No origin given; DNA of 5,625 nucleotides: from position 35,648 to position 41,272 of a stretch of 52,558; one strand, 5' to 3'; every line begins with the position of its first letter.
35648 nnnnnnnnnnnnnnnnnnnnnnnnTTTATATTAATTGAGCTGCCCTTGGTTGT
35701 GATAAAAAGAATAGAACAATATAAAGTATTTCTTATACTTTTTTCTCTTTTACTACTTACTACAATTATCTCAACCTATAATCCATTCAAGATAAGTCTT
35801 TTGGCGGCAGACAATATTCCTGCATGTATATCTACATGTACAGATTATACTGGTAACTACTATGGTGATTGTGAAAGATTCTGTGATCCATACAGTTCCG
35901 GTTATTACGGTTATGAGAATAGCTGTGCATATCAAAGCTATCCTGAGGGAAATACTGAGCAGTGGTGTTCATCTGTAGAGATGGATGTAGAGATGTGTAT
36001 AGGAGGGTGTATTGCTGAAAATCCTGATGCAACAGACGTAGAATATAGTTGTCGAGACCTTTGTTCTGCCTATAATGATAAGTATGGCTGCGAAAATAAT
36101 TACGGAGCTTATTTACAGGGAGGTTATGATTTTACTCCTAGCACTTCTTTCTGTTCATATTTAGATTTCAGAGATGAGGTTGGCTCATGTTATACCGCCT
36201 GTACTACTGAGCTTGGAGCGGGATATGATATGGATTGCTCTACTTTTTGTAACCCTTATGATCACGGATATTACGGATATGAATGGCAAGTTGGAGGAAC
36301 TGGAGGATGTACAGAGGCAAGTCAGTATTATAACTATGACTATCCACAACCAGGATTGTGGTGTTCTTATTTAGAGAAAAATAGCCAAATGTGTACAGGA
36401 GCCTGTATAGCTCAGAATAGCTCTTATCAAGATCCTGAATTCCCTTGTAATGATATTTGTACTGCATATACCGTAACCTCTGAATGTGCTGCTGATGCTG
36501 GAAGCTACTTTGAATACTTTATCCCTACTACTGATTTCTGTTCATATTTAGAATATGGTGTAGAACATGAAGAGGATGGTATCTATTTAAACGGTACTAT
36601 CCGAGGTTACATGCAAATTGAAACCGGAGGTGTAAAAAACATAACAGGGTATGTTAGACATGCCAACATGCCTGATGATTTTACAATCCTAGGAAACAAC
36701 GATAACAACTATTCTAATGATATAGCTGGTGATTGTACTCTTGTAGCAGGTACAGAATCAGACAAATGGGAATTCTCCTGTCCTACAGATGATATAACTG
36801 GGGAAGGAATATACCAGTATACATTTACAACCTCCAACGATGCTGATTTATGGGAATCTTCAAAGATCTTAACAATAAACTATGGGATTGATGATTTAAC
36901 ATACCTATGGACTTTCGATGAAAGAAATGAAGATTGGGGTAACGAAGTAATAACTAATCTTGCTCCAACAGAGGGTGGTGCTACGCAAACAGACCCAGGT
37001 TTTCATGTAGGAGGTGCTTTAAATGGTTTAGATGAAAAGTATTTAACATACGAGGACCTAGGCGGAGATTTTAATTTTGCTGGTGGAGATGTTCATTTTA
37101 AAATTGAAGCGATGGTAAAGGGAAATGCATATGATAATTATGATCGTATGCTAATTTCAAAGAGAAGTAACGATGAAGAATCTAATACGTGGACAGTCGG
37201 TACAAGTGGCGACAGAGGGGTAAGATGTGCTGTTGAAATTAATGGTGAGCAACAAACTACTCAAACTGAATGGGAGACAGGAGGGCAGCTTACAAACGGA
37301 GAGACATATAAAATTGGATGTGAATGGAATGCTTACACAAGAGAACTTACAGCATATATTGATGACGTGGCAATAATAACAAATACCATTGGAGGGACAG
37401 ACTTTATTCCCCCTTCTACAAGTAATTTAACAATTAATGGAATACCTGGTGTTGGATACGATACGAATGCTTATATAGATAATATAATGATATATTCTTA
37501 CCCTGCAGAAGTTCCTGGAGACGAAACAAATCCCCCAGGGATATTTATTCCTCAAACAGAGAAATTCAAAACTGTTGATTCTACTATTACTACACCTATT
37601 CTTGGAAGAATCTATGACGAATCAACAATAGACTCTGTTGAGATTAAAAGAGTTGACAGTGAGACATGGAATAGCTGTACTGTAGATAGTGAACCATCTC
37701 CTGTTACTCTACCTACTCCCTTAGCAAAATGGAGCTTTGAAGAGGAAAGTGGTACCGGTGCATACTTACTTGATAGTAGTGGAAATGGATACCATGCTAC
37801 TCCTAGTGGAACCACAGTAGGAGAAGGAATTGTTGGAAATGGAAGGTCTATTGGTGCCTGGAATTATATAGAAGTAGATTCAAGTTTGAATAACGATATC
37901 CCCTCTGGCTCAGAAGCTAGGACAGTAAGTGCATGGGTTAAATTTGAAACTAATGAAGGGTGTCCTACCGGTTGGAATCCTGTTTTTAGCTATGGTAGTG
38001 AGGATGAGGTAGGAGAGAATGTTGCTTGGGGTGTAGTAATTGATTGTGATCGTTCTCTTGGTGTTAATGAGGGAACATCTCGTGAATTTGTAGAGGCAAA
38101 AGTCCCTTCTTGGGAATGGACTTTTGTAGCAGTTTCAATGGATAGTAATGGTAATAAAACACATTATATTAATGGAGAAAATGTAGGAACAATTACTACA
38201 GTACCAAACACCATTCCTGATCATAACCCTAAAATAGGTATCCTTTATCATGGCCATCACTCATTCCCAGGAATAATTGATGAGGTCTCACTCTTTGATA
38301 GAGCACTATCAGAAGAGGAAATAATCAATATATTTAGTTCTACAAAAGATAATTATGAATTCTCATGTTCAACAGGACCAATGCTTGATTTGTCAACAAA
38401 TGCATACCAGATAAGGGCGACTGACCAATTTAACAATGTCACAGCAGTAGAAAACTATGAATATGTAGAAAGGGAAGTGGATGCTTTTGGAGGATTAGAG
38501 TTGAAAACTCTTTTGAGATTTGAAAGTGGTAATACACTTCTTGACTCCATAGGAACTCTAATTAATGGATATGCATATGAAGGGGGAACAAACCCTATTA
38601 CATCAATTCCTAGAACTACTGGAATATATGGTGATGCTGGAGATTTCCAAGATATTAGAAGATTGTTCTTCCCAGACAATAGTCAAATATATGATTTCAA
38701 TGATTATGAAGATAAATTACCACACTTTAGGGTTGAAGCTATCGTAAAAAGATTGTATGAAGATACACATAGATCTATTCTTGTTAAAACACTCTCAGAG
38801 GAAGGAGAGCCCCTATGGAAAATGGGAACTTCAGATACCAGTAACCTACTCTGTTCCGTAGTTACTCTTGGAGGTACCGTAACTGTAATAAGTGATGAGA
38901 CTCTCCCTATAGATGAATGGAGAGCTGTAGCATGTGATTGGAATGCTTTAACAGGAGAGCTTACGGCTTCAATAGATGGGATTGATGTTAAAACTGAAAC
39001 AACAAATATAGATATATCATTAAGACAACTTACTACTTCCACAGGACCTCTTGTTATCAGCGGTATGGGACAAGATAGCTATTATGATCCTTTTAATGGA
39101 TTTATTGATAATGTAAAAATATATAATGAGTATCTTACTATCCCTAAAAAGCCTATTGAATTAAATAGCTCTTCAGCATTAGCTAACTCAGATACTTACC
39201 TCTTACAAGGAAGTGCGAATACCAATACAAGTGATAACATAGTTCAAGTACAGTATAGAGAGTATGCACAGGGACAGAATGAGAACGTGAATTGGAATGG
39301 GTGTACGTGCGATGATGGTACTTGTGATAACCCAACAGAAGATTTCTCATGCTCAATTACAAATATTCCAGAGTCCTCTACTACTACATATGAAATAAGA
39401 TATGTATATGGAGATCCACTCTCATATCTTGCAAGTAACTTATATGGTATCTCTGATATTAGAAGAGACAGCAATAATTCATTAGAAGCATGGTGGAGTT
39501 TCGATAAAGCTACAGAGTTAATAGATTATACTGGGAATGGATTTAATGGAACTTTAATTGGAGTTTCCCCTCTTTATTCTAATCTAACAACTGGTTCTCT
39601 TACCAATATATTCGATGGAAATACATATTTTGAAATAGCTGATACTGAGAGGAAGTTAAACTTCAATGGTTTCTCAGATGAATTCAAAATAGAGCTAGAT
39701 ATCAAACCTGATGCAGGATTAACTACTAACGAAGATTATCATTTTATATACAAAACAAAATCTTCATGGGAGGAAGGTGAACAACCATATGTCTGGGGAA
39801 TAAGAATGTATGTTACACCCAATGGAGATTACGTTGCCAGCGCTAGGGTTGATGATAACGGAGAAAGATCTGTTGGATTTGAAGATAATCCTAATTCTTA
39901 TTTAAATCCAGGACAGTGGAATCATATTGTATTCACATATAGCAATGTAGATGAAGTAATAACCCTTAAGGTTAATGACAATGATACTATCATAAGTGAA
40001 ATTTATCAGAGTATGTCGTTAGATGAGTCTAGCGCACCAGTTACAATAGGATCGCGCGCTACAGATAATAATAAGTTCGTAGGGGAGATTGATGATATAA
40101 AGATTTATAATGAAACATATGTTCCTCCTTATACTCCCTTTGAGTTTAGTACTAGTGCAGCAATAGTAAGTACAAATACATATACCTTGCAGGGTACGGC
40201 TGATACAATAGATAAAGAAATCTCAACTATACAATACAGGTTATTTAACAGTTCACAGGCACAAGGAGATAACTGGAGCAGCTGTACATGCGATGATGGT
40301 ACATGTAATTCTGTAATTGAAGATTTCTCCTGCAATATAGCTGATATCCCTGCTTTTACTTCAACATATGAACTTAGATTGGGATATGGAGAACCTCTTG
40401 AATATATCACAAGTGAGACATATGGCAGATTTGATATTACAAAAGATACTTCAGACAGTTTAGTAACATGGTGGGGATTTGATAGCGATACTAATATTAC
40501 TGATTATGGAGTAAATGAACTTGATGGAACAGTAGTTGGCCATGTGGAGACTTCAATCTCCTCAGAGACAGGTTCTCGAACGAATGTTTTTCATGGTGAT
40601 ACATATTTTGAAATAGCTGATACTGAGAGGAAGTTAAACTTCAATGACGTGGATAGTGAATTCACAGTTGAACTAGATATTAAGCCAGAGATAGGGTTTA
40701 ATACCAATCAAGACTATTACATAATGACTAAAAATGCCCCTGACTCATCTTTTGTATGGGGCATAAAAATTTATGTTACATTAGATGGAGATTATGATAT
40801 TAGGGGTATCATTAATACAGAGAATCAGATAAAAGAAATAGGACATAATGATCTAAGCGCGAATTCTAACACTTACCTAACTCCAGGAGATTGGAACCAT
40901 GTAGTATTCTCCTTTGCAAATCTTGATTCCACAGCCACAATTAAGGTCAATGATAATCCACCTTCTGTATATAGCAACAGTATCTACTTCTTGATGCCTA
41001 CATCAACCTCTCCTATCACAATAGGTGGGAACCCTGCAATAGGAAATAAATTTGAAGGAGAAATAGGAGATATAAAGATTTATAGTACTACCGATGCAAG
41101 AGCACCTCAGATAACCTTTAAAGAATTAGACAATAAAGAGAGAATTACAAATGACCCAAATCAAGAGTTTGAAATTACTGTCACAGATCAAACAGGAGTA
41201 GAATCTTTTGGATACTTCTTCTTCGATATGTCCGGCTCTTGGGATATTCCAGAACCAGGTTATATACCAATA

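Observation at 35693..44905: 3070-aa multi-lectin giant surface protein flanked by tRNA-Gly and tRNA-Thr: candidate host-attachment machine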

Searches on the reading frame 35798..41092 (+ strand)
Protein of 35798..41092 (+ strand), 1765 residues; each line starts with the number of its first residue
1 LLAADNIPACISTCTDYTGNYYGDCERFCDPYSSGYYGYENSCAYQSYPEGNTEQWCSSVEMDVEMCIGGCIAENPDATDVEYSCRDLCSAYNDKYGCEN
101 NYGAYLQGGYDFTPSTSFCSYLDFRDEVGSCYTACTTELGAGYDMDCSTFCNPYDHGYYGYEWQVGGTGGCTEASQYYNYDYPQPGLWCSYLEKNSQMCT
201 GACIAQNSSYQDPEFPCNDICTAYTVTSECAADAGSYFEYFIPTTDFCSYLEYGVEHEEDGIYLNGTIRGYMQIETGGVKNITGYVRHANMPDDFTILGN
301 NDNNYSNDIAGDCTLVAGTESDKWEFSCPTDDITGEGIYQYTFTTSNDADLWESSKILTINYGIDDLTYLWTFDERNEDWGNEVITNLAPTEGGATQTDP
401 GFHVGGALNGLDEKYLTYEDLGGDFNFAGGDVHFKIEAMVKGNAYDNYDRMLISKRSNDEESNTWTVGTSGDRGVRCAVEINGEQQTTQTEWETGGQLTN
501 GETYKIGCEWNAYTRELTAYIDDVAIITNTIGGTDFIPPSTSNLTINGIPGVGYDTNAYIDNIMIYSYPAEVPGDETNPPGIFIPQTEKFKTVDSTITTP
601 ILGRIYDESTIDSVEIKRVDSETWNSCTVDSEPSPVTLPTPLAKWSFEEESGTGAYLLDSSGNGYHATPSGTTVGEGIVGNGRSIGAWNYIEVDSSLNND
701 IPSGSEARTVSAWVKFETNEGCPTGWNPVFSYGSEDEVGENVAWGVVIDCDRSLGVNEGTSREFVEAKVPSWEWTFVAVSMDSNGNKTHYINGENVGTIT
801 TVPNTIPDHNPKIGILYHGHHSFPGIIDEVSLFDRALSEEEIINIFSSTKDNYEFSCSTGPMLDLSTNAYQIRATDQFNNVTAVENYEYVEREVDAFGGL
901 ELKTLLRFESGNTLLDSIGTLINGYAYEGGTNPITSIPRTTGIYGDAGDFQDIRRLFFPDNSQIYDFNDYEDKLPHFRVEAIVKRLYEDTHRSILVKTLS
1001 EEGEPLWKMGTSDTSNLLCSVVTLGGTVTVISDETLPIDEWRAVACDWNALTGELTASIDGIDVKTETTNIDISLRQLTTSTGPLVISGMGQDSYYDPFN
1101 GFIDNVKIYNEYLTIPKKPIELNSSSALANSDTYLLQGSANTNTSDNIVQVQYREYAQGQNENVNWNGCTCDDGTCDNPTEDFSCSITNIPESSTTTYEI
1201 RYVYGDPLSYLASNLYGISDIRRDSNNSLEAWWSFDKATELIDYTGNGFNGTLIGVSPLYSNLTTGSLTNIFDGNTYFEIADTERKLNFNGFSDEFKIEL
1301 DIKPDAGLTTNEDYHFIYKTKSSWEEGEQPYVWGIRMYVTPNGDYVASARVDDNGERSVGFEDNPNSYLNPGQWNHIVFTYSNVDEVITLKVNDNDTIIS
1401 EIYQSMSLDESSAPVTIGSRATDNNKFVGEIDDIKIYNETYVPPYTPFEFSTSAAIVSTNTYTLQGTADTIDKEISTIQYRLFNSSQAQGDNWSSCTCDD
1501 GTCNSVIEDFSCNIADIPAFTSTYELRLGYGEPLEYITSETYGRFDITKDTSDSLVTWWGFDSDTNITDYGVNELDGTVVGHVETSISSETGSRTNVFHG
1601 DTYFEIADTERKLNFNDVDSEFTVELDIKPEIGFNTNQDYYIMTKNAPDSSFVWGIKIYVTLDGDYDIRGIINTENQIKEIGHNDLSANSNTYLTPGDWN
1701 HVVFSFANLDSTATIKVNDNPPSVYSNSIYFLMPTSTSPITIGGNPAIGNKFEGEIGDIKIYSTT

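Call 81: search_dna_similar(query=window:35798-41092:+, collection=phages, mode=protein, max_evalue=0.001, max_rows=10)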
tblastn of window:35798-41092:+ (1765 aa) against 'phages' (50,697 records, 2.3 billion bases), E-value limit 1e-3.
No match.

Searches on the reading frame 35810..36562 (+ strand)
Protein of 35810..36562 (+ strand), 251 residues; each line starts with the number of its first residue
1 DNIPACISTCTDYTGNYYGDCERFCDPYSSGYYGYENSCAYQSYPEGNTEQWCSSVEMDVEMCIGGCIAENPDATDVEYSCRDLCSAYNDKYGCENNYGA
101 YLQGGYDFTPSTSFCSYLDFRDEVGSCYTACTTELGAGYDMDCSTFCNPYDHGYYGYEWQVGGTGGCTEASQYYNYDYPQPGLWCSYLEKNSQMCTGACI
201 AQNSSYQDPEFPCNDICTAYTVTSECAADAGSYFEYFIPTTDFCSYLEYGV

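Call 13: search_protein_families(library=pfam, proteins=[window:35810-36562:+], max_evalue=5)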
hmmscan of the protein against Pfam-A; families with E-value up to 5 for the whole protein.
window:35810-36562:+ (251 aa): 0 families

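Call 40: search_protein_families(library=ncbifam, proteins=[window:35810-36562:+], max_evalue=10)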
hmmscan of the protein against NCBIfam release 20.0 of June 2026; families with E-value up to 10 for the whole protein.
window:35810-36562:+ (251 aa): 0 families

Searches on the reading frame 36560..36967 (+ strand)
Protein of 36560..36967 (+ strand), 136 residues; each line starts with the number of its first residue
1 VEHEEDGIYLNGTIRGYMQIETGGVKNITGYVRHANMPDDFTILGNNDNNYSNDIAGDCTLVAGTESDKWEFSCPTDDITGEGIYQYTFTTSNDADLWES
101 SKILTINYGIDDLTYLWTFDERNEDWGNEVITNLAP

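Call 13: search_protein_families(library=pfam, proteins=[window:36560-36967:+], max_evalue=5)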
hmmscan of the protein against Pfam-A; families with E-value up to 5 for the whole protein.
window:36560-36967:+ (136 aa): 2 families
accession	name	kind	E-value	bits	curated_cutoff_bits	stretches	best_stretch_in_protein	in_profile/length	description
PF14657.12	Arm-DNA-bind_4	-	0.11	12.5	22.3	1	69-109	1-45/47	Arm DNA-binding domain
PF14352.11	DUF4402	-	0.17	13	25.2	1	13-67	18-75/129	Domain of unknown function (DUF4402)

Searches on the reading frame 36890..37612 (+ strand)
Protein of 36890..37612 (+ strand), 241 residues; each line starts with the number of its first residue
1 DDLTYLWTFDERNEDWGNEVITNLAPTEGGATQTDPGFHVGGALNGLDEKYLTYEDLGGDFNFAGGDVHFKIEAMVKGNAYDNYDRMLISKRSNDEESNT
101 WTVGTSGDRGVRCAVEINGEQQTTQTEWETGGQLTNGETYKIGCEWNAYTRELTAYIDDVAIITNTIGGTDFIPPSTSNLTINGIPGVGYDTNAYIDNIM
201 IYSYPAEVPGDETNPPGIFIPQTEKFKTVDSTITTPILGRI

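Call 91: search_protein_families(library=pfam, proteins=[window:36890-37612:+], max_evalue=0.01)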
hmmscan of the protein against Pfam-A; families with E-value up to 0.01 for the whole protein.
window:36890-37612:+ (241 aa): 1 family
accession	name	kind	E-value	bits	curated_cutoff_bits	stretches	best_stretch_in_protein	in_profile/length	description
PF13385.13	Laminin_G_3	-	2e-06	28.4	27.6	1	72-205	21-144/151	Concanavalin A-like lectin/glucanases superfamily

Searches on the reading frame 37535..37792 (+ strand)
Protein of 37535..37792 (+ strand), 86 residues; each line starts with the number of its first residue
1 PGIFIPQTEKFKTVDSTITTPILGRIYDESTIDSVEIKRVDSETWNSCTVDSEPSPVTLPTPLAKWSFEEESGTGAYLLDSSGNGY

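Call 13: search_protein_families(library=pfam, proteins=[window:37535-37792:+], max_evalue=5)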
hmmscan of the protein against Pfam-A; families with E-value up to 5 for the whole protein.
window:37535-37792:+ (86 aa): 0 families

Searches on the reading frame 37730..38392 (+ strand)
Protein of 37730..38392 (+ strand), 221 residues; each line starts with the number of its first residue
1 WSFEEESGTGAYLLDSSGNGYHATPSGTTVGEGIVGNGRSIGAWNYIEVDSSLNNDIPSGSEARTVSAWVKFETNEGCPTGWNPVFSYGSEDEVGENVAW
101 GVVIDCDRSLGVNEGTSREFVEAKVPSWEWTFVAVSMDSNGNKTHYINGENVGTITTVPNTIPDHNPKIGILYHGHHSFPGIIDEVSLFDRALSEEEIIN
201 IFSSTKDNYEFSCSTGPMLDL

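Call 91: search_protein_families(library=pfam, proteins=[window:37730-38392:+], max_evalue=0.01)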
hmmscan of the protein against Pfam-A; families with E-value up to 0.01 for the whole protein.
window:37730-38392:+ (221 aa): 2 families
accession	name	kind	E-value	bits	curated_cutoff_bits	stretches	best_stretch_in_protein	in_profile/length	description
PF13385.13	Laminin_G_3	-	1.5e-18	67.8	27.6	1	60-198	15-150/151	Concanavalin A-like lectin/glucanases superfamily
PF07953.20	Toxin_R_bind_N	-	0.0012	19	23.8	0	129-192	125-190/191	Clostridium neurotoxin, N-terminal receptor binding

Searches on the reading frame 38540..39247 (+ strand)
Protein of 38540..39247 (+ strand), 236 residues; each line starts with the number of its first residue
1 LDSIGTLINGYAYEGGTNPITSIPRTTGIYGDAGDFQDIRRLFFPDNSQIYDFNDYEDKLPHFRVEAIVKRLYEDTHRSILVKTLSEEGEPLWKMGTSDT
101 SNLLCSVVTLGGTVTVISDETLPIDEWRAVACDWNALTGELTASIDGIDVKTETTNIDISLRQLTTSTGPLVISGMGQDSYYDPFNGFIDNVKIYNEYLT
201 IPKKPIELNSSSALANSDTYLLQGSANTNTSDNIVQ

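Call 91: search_protein_families(library=pfam, proteins=[window:38540-39247:+], max_evalue=0.01)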
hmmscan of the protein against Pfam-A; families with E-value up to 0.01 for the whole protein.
window:38540-39247:+ (236 aa): 1 family
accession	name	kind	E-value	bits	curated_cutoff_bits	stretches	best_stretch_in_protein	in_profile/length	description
PF13385.13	Laminin_G_3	-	9e-11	42.6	27.6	1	68-200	24-146/151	Concanavalin A-like lectin/glucanases superfamily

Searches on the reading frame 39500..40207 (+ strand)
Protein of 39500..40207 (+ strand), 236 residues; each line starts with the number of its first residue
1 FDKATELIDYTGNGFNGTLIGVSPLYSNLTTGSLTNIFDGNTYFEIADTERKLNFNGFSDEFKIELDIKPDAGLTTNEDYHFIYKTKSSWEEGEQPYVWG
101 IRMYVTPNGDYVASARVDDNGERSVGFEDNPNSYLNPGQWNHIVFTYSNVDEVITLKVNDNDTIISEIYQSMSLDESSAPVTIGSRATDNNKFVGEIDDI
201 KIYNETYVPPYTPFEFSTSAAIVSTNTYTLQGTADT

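Call 91: search_protein_families(library=pfam, proteins=[window:39500-40207:+], max_evalue=0.01)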
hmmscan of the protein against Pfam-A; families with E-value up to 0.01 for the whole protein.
window:39500-40207:+ (236 aa): 2 families
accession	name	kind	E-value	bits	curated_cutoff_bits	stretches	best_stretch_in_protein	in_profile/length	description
PF13385.13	Laminin_G_3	-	1.9e-11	44.8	27.6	1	40-205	3-143/151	Concanavalin A-like lectin/glucanases superfamily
PF02210.31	Laminin_G_2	-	0.00075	20.4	22.9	1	129-203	46-124/126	Laminin G domain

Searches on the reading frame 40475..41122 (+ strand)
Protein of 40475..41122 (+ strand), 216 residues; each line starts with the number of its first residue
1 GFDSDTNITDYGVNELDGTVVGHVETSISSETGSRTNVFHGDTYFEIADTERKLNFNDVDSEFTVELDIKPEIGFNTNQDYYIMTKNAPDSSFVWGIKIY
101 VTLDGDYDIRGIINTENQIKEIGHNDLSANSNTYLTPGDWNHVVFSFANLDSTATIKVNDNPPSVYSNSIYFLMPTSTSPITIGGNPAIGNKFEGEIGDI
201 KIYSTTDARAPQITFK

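Call 91: search_protein_families(library=pfam, proteins=[window:40475-41122:+], max_evalue=0.01)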
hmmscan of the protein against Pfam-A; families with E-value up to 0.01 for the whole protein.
window:40475-41122:+ (216 aa): 2 families
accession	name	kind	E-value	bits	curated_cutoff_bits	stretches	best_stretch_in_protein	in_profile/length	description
PF13385.13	Laminin_G_3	-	3.1e-10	40.8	27.6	1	41-205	3-143/151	Concanavalin A-like lectin/glucanases superfamily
PF02210.31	Laminin_G_2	-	0.0034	18.3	22.9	1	130-202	46-123/126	Laminin G domain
